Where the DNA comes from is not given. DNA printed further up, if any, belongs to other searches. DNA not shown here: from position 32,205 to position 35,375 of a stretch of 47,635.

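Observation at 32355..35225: Methyltransferase - long coiled coil - GT-like protein: candidate chain terminator / molecular ruler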

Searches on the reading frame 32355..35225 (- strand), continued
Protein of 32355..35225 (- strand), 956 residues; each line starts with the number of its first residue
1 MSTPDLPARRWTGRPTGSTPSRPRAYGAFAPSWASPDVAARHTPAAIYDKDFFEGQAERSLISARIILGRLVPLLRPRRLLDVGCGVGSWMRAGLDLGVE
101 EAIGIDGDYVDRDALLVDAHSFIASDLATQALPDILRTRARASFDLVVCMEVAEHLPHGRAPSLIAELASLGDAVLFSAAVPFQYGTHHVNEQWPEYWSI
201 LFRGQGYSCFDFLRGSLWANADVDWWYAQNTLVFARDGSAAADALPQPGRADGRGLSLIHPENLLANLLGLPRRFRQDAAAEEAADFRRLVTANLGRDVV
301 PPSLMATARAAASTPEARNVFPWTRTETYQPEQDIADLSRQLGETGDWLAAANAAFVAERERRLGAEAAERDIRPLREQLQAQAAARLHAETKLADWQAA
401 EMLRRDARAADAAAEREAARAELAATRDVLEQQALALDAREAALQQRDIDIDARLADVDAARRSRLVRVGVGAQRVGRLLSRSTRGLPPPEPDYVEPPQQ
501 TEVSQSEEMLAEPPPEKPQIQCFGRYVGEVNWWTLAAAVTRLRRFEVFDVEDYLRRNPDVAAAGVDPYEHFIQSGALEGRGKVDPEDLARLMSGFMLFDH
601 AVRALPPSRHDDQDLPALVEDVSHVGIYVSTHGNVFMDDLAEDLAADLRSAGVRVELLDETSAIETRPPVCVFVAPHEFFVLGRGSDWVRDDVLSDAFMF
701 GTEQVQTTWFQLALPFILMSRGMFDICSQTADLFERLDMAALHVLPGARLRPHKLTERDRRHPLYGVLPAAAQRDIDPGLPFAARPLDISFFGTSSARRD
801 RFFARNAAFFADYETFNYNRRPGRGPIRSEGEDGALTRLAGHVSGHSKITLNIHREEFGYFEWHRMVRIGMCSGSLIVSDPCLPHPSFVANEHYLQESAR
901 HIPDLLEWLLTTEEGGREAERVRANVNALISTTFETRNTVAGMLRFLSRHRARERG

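Call 35: find_encoding_contigs(protein=P0046, flank=10000, max_places=1)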
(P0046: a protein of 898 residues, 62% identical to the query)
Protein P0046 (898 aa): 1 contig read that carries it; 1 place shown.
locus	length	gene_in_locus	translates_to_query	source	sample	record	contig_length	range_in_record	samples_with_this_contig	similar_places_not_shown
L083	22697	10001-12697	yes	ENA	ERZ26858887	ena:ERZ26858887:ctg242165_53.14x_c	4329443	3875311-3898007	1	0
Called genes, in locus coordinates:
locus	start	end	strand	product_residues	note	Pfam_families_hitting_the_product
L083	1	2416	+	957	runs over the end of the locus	PF13510:Fer2_4, PF03486:HI0933_like (weak), PF07992:Pyr_redox_2, PF12831:FAD_oxidored, PF13450:NAD_binding_8 (weak), PF17806:SO_alpha_A3, PF01571:GCV_T, PF08669:GCV_T_C, +1 more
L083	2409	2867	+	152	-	PF04268:SoxG (weak)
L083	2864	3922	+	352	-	PF00970:FAD_binding_6, PF00175:NAD_binding_1, PF00111:Fer2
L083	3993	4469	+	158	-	PF03073:TspO_MBR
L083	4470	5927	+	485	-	PF00294:PfkB, PF08543:Phos_pyr_kin (weak), PF01467:CTP_transf_like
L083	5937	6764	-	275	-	PF13489:Methyltransf_23, PF08241:Methyltransf_11, PF08242:Methyltransf_12, PF13649:Methyltransf_25, PF13847:Methyltransf_31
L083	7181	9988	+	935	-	PF00535:Glycos_transf_2, PF21374:WsaF_N, PF22772:WsaF_C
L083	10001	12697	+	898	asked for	PF13489:Methyltransf_23, PF08241:Methyltransf_11, PF08242:Methyltransf_12 (weak), PF13649:Methyltransf_25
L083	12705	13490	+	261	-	PF00535:Glycos_transf_2, PF13641:Glyco_tranf_2_3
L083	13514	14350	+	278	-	PF08242:Methyltransf_12, PF13649:Methyltransf_25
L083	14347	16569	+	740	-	PF05045:RgpF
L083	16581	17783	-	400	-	PF07885:Ion_trans_2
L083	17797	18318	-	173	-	PF09349:OHCU_decarbox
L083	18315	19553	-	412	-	PF01546:Peptidase_M20, PF07687:M20_dimer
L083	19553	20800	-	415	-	PF04389:Peptidase_M28 (weak), PF01546:Peptidase_M20, PF07687:M20_dimer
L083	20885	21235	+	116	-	PF00576:Transthyretin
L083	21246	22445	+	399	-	PF06181:Urate_ox_N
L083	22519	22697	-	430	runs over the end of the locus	PF01979:Amidohydro_1, PF07969:Amidohydro_3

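Call 36: find_encoding_contigs(protein=P0073, flank=10000, max_places=1)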
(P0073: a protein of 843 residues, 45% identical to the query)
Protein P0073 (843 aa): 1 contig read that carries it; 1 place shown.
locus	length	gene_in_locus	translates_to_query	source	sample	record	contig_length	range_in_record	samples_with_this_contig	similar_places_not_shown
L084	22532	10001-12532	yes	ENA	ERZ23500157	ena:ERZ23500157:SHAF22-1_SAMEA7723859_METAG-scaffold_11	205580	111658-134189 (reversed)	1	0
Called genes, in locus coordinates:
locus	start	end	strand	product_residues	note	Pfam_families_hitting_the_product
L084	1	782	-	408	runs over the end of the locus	PF01029:NusB, PF01189:Methyltr_RsmB-F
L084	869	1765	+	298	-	PF01210:NAD_Gly3P_dh_N (faint), PF02558:ApbA, PF08546:ApbA_C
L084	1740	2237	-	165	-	PF04073:tRNA_edit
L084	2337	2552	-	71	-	-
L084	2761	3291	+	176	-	PF07566:DUF1543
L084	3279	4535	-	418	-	PF00012:HSP70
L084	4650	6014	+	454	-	-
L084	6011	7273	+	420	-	PF07394:DUF1501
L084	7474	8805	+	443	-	-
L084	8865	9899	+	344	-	PF00535:Glycos_transf_2, PF13641:Glyco_tranf_2_3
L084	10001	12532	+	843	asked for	PF13489:Methyltransf_23 (weak)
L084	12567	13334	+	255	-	PF10111:Glyco_tranf_2_2 (faint), PF13641:Glyco_tranf_2_3 (weak), PF00535:Glycos_transf_2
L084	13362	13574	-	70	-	PF13467:RHH_4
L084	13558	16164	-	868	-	-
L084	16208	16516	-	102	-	PF02325:CCB3_YggT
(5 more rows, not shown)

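Call 37: find_encoding_contigs(protein=P0065, flank=10000, max_places=1)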
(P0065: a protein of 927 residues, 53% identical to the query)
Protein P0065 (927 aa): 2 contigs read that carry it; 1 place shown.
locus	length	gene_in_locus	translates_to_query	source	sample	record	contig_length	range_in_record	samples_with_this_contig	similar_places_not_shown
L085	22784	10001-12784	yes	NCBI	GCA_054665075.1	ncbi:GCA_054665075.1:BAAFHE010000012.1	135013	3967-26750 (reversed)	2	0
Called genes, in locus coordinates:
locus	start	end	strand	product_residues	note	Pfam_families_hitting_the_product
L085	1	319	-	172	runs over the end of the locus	-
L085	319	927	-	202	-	PF11363:DUF3164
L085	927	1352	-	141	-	-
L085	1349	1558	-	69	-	-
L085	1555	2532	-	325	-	PF13191:AAA_16 (faint), PF13604:AAA_30 (weak), PF13401:AAA_22, PF09077:Phage-MuB_C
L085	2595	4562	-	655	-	PF09039:HTH_Tnp_Mu_2, PF02914:DDE_2, PF09299:Mu-transpos_C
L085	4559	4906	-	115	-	-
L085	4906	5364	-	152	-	PF06892:Phage_CP76 (weak)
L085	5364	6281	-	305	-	PF02195:ParB_N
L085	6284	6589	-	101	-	PF13693:HTH_35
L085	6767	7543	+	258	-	PF00717:Peptidase_S24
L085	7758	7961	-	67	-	-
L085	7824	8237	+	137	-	-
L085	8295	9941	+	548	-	PF21374:WsaF_N, PF22772:WsaF_C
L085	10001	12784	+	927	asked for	PF13489:Methyltransf_23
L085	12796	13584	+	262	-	PF00535:Glycos_transf_2, PF10111:Glyco_tranf_2_2 (faint), PF13641:Glyco_tranf_2_3, PF13632:Glyco_trans_2_3 (faint)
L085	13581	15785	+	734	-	PF05045:RgpF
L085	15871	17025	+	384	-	PF00535:Glycos_transf_2, PF26629:GT2_TM_C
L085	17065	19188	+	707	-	-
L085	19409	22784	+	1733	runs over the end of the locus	PF11974:bMG3, PF01835:MG2, PF17972:bMG5, PF17962:bMG6, PF07703:A2M_BRD, PF17973:bMG10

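Call 38: search_solved_structures(query=A2, max_evalue=10, show_alignments=0)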
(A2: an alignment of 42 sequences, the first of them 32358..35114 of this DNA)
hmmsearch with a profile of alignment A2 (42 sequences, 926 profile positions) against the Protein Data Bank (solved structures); distinct sequences matched with E-value up to 10: 119 (the best 60 are shown).
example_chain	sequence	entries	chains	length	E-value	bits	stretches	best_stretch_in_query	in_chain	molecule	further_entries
3e8s_A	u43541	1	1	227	0.00017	23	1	16-67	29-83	Putative SAM Dependent Methyltransferase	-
4kdr_A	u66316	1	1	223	0.00024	22.6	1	37-120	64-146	3-demethylubiquinone-9 3-methyltransferase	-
5dpm_A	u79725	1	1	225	0.00024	22.5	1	37-120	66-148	Ubiquinone biosynthesis O-methyltransferase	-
6uv6_A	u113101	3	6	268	0.00027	22.4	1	31-116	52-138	D-glucose O-methyltransferase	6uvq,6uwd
3g5l_A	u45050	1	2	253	0.00028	22.3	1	4-65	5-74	Putative S-adenosylmethionine dependent methyltransferase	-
4kdc_A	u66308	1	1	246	0.00029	22.2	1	37-120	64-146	3-demethylubiquinone-9 3-methyltransferase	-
3jwi_A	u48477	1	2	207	0.00064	21.1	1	29-123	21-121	Methyltransferase type 12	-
3jwg_A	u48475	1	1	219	0.00071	21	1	29-124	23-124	Methyltransferase type 12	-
4azw_A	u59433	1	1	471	0.0012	20.3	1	35-145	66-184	WBDD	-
3jwj_A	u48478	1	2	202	0.0017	19.7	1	35-122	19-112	Hen1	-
3jwh_A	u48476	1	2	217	0.0019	19.6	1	34-122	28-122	Hen1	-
4azs_A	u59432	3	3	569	0.0022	19.3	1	35-145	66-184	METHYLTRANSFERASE WBDD | WBDD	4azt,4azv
7pd7_A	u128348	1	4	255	0.0025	19.2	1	26-120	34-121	Methyltransferase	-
5z9o_A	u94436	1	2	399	0.0026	19.1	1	5-116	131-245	Cyclopropane-fatty-acyl-phospholipid synthase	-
6cu3_A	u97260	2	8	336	0.0029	18.9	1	33-80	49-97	protein arginine N-methyltransferase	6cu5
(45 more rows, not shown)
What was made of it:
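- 33837..34235 (-): Long helical spacer, a candidate coiled coil: helix 294-332, break at 333-337, helix 338-426. Weak profile hits to SMC3, Spc25 and myosin coiled coils (call 38).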

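Call 42: predict_structure(alignment_id=A2)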
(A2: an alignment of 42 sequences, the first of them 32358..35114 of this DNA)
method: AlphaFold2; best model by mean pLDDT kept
length: 919 residues; sequences in the alignment: 42
mean_pLDDT: 82.5   pTM: 0.53
mean pLDDT of the five models: 82.5, 82.4, 81.7, 79.9, 79.7
residues with pLDDT >= 90: 415; 70-90: 345; 50-70: 99; < 50: 60
segments of 3 or more residues with pLDDT < 50: 1-8, 332-338, 427-450, 456-459, 461-473
pLDDT, mean of each block of 10 residues (from residue 1): 40 72 94 97 93 96 95 87 92 92 91 78 92 96 60 78 96 94 90 94 96 89 78 67 80 94 90 82 72 73 75 77 69 47 62 79 83 85 87 88 86 80 55 33 29 44 38 61 94 95 93 92 94 96 80 71 61 78 94 90 90 94 94 95 94 95 88 92 94 88 89 71 90 92 94 87 91 93 74 75 90 83 73 89 77 92 94 98 95 85 92 74
secondary structure, 60 per line:
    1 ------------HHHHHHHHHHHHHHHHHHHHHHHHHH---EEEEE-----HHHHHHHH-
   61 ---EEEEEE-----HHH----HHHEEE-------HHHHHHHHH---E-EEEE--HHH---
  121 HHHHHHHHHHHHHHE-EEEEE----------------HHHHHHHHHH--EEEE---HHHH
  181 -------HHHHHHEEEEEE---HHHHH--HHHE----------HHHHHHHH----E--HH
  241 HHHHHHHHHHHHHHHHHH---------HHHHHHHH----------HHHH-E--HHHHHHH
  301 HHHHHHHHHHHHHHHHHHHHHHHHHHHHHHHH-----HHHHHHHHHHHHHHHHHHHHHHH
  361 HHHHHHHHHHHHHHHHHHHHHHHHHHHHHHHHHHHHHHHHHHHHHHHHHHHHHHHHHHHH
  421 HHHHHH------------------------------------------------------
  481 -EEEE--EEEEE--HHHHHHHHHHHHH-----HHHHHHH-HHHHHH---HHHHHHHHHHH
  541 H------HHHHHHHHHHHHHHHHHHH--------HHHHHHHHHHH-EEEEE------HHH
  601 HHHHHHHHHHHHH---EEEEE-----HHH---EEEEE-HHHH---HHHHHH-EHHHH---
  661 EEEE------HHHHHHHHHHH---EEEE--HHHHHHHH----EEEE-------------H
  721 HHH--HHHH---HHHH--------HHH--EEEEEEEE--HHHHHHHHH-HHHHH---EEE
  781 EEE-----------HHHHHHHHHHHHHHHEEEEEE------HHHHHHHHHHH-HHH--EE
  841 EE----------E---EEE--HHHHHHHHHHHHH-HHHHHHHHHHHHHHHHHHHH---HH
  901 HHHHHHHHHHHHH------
elements in order (helices of 4 or more, strands of 3 or more residues): H13-38 E42-46 H52-59 E64-69 E85-87 H95-103 E109-112 H121-134 E137-141 H158-167 E170-173 H177-180 H188-193 E194-199 H203-207 H224-231 H239-258 H268-275 H286-289 H294-332 H338-426 E482-485 E488-492 H495-507 H513-519 H521-526 H530-541 H548-566 H575-585 E587-591 H598-613 E617-621 E633-637 H639-642 H646-651 H654-657 E661-664 H671-681 E685-688 H691-698 E703-706 H720-723 H726-729 H733-736 E750-757 H760-768 H770-774 E778-783 H795-809 E810-815 H822-832 E839-842 E857-859 H862-874 H876-895 H899-913
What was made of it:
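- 34425..35078 (-): Class I SAM-dependent methyltransferase domain (residues 13-230 of the 919-aa product). AF2 pLDDT above 90 (call 42).
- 34236..34424 (-): Conserved helical extension of the methyltransferase module, ending in the FPWTR...PE motif (residues 231-293). Helices 239-258, 268-275 and 286-289 (call 42).
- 33837..34235 (-): AF2 (call 42).
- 33675..33836 (-): Disordered linker (residues 427-480): an Arg-rich basic patch (net +5 to +6 over 18 aa) followed by a Pro/Glu-rich segment. The basic patch is inferred to lie near the membrane. pLDDT below 50 (call 42).
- On WbdD sequence family (methyltransferase + kinase): Only about 60 conserved, mostly helical residues lie between the methyltransferase domain and the long helix (call 42).
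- Checked: They are separated by a low-confidence break at 333-337, around a Pro (call 42), so the stretch is not 'uninterrupted'.
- Two long predicted helices between them (call 42).
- Tried and rejected: The segment is too short and mostly helical (call 42). AF2 predicts confident helices there, and only residues 427-480 are disordered (call 42).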
